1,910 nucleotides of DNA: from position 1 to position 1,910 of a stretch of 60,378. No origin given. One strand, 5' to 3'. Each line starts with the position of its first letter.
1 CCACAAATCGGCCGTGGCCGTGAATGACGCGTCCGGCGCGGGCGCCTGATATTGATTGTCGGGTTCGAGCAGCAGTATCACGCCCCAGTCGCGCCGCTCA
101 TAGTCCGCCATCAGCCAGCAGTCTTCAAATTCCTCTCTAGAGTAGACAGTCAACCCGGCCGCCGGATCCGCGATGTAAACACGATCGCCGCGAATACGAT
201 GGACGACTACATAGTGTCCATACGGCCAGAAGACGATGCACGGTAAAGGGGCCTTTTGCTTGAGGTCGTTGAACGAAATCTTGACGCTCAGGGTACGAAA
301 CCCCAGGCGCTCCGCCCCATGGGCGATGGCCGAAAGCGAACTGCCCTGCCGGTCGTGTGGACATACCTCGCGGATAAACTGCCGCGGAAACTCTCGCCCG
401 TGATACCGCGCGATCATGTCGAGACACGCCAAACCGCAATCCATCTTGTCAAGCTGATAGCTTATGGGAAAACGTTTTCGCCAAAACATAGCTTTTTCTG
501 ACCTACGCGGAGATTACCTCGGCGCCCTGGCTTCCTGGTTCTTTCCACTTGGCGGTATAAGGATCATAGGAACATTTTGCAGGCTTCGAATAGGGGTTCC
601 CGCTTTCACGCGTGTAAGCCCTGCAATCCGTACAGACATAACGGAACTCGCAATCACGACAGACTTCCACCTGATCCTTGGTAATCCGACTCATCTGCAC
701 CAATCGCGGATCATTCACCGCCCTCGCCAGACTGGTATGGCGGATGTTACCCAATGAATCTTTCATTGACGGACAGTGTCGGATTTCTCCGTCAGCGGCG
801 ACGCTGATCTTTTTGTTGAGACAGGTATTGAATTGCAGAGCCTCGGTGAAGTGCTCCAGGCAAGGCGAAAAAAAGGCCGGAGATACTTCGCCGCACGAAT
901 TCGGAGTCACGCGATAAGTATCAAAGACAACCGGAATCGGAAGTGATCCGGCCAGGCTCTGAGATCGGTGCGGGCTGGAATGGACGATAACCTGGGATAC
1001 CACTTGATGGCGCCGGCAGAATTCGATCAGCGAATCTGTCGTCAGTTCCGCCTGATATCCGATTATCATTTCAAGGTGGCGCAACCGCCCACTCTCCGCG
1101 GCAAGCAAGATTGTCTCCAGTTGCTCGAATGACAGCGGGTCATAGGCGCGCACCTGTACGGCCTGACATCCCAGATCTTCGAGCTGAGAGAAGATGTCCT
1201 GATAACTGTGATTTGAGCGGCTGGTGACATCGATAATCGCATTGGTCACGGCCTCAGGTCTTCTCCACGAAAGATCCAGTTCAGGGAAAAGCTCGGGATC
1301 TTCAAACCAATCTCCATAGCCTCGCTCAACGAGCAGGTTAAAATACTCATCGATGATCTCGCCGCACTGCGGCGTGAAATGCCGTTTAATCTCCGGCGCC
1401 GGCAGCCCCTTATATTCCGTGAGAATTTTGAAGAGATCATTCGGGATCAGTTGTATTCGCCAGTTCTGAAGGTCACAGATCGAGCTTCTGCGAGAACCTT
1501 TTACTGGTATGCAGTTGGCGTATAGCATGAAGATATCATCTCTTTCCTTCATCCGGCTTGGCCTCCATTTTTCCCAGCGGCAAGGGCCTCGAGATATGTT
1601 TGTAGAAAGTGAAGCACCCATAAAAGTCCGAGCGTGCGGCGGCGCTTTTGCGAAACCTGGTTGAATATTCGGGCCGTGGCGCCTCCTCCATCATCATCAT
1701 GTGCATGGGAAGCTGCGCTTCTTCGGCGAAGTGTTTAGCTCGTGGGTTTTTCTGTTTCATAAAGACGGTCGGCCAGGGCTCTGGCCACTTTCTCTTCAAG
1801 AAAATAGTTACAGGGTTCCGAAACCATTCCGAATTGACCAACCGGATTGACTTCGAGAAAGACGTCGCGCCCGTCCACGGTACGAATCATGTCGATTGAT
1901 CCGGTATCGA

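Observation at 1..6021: Graspetide-like RiPP operon combining ATP-grasp, a radical-SAM-less SPASM protein, an FkbH/GNAT tailoring enzyme and a C39-ABC exporter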

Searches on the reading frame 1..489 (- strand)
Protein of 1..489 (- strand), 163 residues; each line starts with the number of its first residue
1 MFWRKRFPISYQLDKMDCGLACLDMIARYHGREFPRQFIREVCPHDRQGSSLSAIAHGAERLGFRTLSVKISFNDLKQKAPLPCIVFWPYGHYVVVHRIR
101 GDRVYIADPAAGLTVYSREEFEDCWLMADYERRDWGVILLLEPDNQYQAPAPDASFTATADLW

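Call 4: search_protein_families(library=ncbifam, proteins=[window:1-489:-], max_evalue=0.01)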
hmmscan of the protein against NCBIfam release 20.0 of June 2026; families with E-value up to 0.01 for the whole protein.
window:1-489:- (163 aa): 7 families
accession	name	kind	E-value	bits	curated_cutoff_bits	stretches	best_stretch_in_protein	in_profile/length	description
TIGR03796.1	NHLM_micro_ABC1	equivalog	6.4e-26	90.7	853.3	1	7-150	2-135/710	NHLP family bacteriocin export ABC transporter peptidase/permease/ATPase subunit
TIGR01193.1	bacteriocin_ABC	subfamily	8e-13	47.8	523.85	1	12-126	1-122/708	peptide cleavage/export ABC transporter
NF045998.1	cleave_ABC_plasm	equivalog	5.3e-12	44.8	500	1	12-125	2-121/673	Mbov_0121 family peptidase domain-containing ABC transporter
NF058616.2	C39_FapD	equivalog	1.5e-07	30.9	330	1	48-125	92-171/224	fibril amyloid maturation endopeptidase FapD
NF050078.1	pilus_FilB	exception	2.3e-06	27.2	475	1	58-125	121-190/277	putative pilus system C39 family peptidase FilB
TIGR03375.1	type_I_sec_LssB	subfamily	2.1e-05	23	693.1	1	20-112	4-96/696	type I secretion system permease/ATPase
TIGR01846.1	type_I_sec_HlyB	subfamily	0.00023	19.6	725.55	1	19-125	1-106/694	type I secretion system permease/ATPase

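Call 5: search_protein_families(library=pfam, proteins=[window:1-489:-], max_evalue=0.01)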
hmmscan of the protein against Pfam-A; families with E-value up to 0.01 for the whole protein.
window:1-489:- (163 aa): 3 families
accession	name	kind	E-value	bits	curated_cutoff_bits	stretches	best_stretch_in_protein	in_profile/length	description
PF03412.21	Peptidase_C39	-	1.1e-33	116.4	22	1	7-125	2-121/133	Peptidase C39 family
PF09778.15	Guanylate_cyc_2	-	0.00019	21.3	28.1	1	11-51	5-46/212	Guanylylate cyclase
PF13529.12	Peptidase_C39_2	-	0.0024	18.9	24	0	7-110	3-143/143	Peptidase_C39 like family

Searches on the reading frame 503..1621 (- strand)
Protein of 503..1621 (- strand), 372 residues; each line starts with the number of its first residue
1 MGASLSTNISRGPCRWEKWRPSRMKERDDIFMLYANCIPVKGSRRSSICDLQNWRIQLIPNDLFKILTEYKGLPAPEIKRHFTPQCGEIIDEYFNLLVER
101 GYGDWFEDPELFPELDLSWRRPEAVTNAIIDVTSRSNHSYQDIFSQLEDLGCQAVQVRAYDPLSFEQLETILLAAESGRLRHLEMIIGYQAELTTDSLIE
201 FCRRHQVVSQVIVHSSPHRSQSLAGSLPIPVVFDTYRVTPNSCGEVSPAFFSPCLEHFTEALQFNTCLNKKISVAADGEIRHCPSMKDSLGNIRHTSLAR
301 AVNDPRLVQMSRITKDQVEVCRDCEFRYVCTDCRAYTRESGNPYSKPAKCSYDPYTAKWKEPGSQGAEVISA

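Call 4: search_protein_families(library=ncbifam, proteins=[window:503-1621:-], max_evalue=0.01)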
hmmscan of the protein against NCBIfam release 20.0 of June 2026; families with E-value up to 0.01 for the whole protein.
window:503-1621:- (372 aa): 12 families
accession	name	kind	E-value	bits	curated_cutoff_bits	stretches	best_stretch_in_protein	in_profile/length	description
TIGR04193.1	SPASM_w_grasp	equivalog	4.6e-89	299.2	175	1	31-361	2-334/342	grasp-with-spasm system SPASM domain peptide maturase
TIGR04085.1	rSAM_more_4Fe4S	domain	6.5e-08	32.9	27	1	270-344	5-85/93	SPASM domain-containing protein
TIGR04545.1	rSAM_ahbD_hemeb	equivalog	1.4e-05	24.7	500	1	274-354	258-339/339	heme b synthase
TIGR04053.2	TIGR04053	equivalog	5.5e-05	22.6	395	1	274-354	285-366/366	TIGR04053 family radical SAM/SPASM domain-containing protein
TIGR04055.1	rSAM_NirJ2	equivalog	5.9e-05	22.7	500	1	274-337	245-307/326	putative heme d1 biosynthesis radical SAM protein NirJ2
TIGR04082.1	rSAM_for_selen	equivalog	9.8e-05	21.3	350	1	272-341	439-504/516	thio(seleno)oxazole modification radical SAM maturase SbtM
TIGR04250.1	SCM_rSAM_ScmE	equivalog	0.00034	19.6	400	1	265-336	253-332/358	SynChlorMet cassette radical SAM/SPASM protein ScmE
NF041298.1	rSAM_mat_DynA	equivalog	0.00048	19.2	450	1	262-333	247-321/356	dynobactin maturation radical SAM/SPASM protein DynA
TIGR03942.1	sulfatase_rSAM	equivalog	0.0011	18.2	349.45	1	265-336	252-327/363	anaerobic sulfatase maturase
TIGR04340.1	rSAM_ACGX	hypoth_equivalog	0.0028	16.9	400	1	266-350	254-337/341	radical SAM/SPASM domain protein, ACGX system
TIGR03913.1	rad_SAM_trio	equivalog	0.004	15.6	591.75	1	270-352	266-351/477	GDL motif peptide-associated radical SAM/SPASM maturase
TIGR04304.1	GeoRSP_SPASM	equivalog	0.0055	15.9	300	1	268-325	208-265/293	GeoRSP system SPASM domain protein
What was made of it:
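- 503..1552 (-): Grasp-with-spasm SPASM-domain protein (349 aa). It has a radical-SAM-like fold without the SAM-cluster motif. TIGR04193 scores 299 bits against a cut-off of 175 (call 4).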

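Call 5: search_protein_families(library=pfam, proteins=[window:503-1621:-], max_evalue=0.01)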
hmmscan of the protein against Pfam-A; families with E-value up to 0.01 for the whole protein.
window:503-1621:- (372 aa): 1 family
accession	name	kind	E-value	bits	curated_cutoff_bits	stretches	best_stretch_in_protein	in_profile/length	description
PF13186.11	SPASM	-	3.3e-07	30.9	21.5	1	268-325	4-67/67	Iron-sulfur cluster-binding domain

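Call 30: search_solved_structures(query=window:503-1552:-, max_evalue=0.01, show_alignments=1)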
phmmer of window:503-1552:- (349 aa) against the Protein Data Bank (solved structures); distinct sequences matched with E-value up to 0.01: 0.
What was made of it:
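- Tried and rejected: No PDB sequence relative for the SPASM protein (call 30).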

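Call 33: find_homologous_proteins(query=window:503-1552:-)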
Query window:503-1552:- (349 aa): 821 proteins with E <= 0.001 among 2325 candidates; the best 120 are listed.
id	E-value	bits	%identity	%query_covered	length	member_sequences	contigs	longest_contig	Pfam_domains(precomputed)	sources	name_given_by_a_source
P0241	8.8e-226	767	94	100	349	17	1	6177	PF13186.12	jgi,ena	-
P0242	5.2e-206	702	85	100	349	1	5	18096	PF13186.12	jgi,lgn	jgi:SPASM domain peptide maturase of grasp-with-spasm system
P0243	5.1e-204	695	86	100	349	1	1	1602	PF13186.12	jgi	jgi:SPASM domain peptide maturase of grasp-with-spasm system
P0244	1.2e-199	681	83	100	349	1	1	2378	PF13186.12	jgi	jgi:SPASM domain peptide maturase of grasp-with-spasm system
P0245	1.3e-199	681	83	100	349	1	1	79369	PF13186.12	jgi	jgi:SPASM domain peptide maturase of grasp-with-spasm system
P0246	2.6e-196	670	82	100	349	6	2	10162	PF13186.12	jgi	jgi:SPASM domain peptide maturase of grasp-with-spasm system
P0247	9.5e-196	668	83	100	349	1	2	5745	-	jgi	jgi:SPASM domain peptide maturase of grasp-with-spasm system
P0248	7.3e-188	642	78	100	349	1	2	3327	PF13186.12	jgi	jgi:SPASM domain peptide maturase of grasp-with-spasm system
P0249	4.0e-173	593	83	87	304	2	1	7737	PF13186.12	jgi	jgi:SPASM domain peptide maturase of grasp-with-spasm system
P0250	6.6e-142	491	62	96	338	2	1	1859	PF13186.12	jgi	jgi:SPASM domain peptide maturase of grasp-with-spasm system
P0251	6.9e-141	487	61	96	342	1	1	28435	-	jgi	jgi:SPASM domain peptide maturase of grasp-with-spasm system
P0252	1.1e-138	480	60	96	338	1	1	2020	PF13186.12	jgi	jgi:SPASM domain peptide maturase of grasp-with-spasm system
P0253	2.5e-138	479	59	96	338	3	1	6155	-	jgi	jgi:SPASM domain peptide maturase of grasp-with-spasm system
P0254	2.6e-138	479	60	96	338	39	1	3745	-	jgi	-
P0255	1.2e-137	477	59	96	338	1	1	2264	-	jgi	jgi:SPASM domain peptide maturase of grasp-with-spasm system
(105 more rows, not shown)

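Call 44: predict_structure(alignment_id=A2)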
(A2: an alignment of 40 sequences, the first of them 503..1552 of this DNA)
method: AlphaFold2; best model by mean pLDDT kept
length: 349 residues; sequences in the alignment: 40
mean_pLDDT: 81.3   pTM: 0.73
mean pLDDT of the five models: 81.3, 76.0, 75.6, 74.9, 66.9
residues with pLDDT >= 90: 148; 70-90: 131; 50-70: 57; < 50: 13
segments of 3 or more residues with pLDDT < 50: 341-349
pLDDT, mean of each block of 10 residues (from residue 1): 73 83 81 84 93 93 91 93 85 69 87 93 92 91 93 87 93 94 91 92 88 77 57 69 71 90 84 94 81 73 57 70 72 65 35
secondary structure, 60 per line:
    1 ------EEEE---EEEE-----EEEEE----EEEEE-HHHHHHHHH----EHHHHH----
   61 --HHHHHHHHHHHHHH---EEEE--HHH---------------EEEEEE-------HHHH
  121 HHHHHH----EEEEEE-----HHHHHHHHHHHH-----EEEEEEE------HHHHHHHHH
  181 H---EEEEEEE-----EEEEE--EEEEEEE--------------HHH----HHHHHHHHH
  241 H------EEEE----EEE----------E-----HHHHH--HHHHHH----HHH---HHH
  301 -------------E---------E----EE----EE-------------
elements in order: E7-10 E14-17 E23-27 E32-36 H38-46 H52-56 H63-76 E80-83 E104-109 H117-126 E131-136 H142-153 E159-165 H172-181 E185-191 E197-201 E204-210 H232-241 E248-251 E256-258 H275-279 H282-287

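Call 47: fold_search(model_id=the predicted structure, library=pdb)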
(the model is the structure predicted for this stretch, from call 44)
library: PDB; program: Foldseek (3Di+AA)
matches with E <= 10: 1621; with E <= 0.001: 9
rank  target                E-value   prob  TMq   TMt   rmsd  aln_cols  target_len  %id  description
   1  5v1q_B                2.4e-07  1.00  0.35  0.29  13.7       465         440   10  Crystal structure of Streptococcus suis SuiB (released 2017-08-30)
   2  5v1s_B                3.2e-07  1.00  0.34  0.29  12.8       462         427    9  Crystal structure of Streptococcus suis SuiB bound to S-adenosylmethionine (released 2017-08-30)
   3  5v1t_A                2.9e-06  1.00  0.36  0.30  13.4       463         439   10  Crystal structure of Streptococcus suis SuiB bound to precursor peptide SuiA (released 2017-08-30)
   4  5v1q_A                3.6e-06  1.00  0.35  0.30  13.6       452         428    9  Crystal structure of Streptococcus suis SuiB (released 2017-08-30)
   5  5v1s_A                1.9e-05  1.00  0.34  0.29  15.1       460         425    8  Crystal structure of Streptococcus suis SuiB bound to S-adenosylmethionine (released 2017-08-30)
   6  5why_B                2.6e-05  1.00  0.35  0.31  11.6       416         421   12  Structural Insights into Thioether Bond Formation in the Biosynthesis of Sactipeptides (released 2017-07-26)
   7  5wgg_A                3.3e-05  1.00  0.36  0.30  12.1       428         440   11  Structural Insights into Thioether Bond Formation in the Biosynthesis of Sactipeptides (released 2017-07-26)
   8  5why_A                1.2e-04  1.00  0.34  0.29  11.7       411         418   12  Structural Insights into Thioether Bond Formation in the Biosynthesis of Sactipeptides (released 2017-07-26)
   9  6efn                  8.7e-04  0.89  0.23  0.22  13.9       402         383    8  Structure of a RiPP maturase, SkfB (released 2018-10-24)
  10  9qen_A                1.5e-03  1.00  0.18  0.14   6.2       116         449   12  Cryo-EM structure of human O-GlcNAcase (released 2025-09-17)
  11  3eb2_A                1.6e-02  0.98  0.19  0.22   4.6        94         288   21  Crystal structure of Dihydrodipicolinate Synthase from Rhodopseudomonas palustris at 2.0A resolution (released 2008-09-02)
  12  6jo3                  1.7e-02  0.41  0.17  0.22  11.0       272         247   10  Crystal structure of (S)-3-O-geranylgeranylglyceryl phosphate synthase from Thermoplasma acidophilum in complex with sub (released 2019-04-03)
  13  4hnc_A                2.1e-02  0.47  0.18  0.18  13.6       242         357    8  P. putida C92S/K166C/C264S mandelate racemase co-crystallized with benzilic acid (released 2013-10-30)
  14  4grs_A                2.3e-02  0.60  0.19  0.20  13.2       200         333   12  Crystal structure of a chimeric DAH7PS (released 2013-02-06)
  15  6l0a_C                2.6e-02  0.82  0.18  0.17   5.2        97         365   14  Crystal structure of dihydroorotase in complex with malate at pH7 from Saccharomyces cerevisiae (released 2020-12-02)
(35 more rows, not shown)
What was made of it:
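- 503..1552 (-): The AF2 model has pLDDT 81, and its best PDB fold matches are SuiB, CteB and SkfB, E 2e-7 to 9e-4 (calls 44, 47).
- The N-domain is predicted as a radical-SAM-like partial barrel whose best PDB matches are SuiB, CteB and SkfB (calls 44, 47).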

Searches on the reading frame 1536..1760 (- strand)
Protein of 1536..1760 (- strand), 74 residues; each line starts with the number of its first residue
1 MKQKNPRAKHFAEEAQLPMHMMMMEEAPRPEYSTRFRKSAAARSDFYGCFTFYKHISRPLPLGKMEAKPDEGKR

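Call 67: search_protein_families(library=pfam, proteins=[window:1536-1760:-], max_evalue=1)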
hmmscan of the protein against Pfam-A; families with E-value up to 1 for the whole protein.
window:1536-1760:- (74 aa): 0 families
